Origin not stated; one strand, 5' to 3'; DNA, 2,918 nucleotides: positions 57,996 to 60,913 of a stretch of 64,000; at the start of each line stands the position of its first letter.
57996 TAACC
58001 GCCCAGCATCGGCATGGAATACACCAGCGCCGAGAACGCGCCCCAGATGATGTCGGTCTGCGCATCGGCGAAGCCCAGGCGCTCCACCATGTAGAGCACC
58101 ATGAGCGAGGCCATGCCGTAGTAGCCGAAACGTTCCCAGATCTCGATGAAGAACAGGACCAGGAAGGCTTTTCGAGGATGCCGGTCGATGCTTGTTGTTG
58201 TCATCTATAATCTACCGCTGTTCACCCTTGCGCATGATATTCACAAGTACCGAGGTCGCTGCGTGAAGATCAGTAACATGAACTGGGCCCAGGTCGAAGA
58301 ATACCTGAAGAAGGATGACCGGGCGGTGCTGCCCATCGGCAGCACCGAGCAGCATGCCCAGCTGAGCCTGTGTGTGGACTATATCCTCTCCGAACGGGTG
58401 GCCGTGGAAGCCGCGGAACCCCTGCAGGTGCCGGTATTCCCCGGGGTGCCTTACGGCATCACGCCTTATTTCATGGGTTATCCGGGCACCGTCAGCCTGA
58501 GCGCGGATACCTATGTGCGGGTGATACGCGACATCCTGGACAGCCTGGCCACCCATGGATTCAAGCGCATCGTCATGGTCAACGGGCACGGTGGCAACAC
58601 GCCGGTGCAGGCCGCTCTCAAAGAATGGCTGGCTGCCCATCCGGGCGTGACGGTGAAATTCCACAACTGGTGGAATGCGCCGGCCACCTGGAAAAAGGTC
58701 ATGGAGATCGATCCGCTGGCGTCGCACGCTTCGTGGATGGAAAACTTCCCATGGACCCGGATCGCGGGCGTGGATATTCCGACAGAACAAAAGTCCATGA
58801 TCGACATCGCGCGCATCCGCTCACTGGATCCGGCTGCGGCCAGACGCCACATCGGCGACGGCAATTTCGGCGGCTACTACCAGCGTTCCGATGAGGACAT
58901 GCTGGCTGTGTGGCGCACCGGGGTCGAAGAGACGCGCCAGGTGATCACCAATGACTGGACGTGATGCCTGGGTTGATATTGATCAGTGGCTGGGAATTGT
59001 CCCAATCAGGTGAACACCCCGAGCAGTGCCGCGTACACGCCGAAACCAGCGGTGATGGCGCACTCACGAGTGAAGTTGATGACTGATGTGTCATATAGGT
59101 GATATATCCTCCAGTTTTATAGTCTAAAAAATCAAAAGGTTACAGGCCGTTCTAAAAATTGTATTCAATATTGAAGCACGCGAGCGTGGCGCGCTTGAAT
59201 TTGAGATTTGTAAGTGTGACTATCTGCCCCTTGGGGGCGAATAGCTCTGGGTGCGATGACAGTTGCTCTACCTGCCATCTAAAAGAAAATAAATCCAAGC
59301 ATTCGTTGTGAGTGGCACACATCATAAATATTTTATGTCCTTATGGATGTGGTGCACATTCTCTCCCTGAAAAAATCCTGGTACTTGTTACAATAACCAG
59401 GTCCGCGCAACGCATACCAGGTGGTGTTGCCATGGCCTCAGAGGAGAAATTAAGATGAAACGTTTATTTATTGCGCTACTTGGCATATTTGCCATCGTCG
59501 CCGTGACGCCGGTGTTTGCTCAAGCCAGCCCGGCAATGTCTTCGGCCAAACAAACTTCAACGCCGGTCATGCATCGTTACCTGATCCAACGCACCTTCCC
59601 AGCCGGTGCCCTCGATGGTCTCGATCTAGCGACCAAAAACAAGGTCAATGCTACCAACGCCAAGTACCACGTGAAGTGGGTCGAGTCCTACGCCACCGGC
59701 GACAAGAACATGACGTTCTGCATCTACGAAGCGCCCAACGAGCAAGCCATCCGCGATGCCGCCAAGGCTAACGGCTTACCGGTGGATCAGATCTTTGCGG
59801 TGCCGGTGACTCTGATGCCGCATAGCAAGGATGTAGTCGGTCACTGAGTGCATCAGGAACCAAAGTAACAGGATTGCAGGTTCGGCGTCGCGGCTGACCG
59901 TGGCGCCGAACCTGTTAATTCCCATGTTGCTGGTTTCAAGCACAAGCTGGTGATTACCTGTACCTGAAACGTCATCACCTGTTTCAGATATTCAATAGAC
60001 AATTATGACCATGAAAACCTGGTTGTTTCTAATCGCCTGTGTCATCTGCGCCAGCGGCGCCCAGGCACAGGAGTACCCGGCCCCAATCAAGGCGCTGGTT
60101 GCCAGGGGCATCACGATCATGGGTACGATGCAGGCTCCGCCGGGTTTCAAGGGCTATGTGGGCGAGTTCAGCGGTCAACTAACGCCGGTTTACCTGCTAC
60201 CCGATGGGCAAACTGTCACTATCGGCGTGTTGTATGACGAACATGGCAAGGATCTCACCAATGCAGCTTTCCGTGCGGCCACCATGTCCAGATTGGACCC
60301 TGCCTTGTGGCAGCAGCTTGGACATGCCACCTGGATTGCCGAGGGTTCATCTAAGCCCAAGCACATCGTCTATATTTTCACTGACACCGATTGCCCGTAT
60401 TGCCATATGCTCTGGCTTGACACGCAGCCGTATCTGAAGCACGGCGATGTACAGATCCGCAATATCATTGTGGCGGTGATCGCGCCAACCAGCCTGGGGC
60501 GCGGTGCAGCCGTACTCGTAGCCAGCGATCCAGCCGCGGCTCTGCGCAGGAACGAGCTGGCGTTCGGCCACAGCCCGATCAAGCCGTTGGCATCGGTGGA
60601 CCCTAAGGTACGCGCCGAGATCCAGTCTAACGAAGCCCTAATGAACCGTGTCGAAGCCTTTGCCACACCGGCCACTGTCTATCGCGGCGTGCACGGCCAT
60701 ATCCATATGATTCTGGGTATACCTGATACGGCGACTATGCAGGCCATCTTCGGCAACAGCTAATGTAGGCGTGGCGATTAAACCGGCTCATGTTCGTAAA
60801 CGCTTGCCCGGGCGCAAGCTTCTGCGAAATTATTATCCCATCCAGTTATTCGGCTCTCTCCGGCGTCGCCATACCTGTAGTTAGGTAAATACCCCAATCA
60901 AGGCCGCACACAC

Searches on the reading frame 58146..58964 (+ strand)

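Call 63: search_protein_families(library=pfam, proteins=[window:58146-58964:+], max_evalue=0.001)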
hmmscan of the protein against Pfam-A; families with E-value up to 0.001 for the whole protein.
window:58146-58964:+ (272 aa): 1 family
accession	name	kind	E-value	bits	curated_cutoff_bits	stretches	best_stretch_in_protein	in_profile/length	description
PF02633.19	Creatininase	-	1.6e-43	149.3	31.3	1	44-200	2-167/238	Creatinine amidohydrolase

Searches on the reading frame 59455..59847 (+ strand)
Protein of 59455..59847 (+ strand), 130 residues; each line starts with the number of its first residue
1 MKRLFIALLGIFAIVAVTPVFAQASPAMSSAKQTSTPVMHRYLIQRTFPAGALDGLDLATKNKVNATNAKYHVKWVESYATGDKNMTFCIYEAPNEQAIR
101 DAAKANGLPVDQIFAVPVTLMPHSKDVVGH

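Call 93: search_protein_families(library=pfam, proteins=[window:59455-59847:+], max_evalue=0.001)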
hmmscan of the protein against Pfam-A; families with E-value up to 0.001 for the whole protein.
window:59455-59847:+ (130 aa): 1 family
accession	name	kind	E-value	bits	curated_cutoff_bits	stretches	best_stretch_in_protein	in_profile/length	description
PF14026.12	SCO4226-like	-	2.4e-20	73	28.5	1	42-116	1-76/76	Nickel responsive protein SCO4226-like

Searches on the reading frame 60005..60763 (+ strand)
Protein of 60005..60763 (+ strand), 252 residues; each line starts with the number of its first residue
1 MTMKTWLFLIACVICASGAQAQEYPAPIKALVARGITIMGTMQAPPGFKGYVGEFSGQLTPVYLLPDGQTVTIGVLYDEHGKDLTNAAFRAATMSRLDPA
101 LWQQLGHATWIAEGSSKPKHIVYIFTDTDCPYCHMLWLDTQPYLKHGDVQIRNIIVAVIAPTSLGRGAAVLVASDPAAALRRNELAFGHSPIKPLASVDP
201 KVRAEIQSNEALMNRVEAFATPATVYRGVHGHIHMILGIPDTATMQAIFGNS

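Call 93: search_protein_families(library=pfam, proteins=[window:60005-60763:+], max_evalue=0.001)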
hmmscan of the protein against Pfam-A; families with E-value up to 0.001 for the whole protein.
window:60005-60763:+ (252 aa): 1 family
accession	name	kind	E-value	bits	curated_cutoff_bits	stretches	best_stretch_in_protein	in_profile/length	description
PF13098.12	Thioredoxin_2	-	4.1e-08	33.9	27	1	118-227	5-82/104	Thioredoxin-like domain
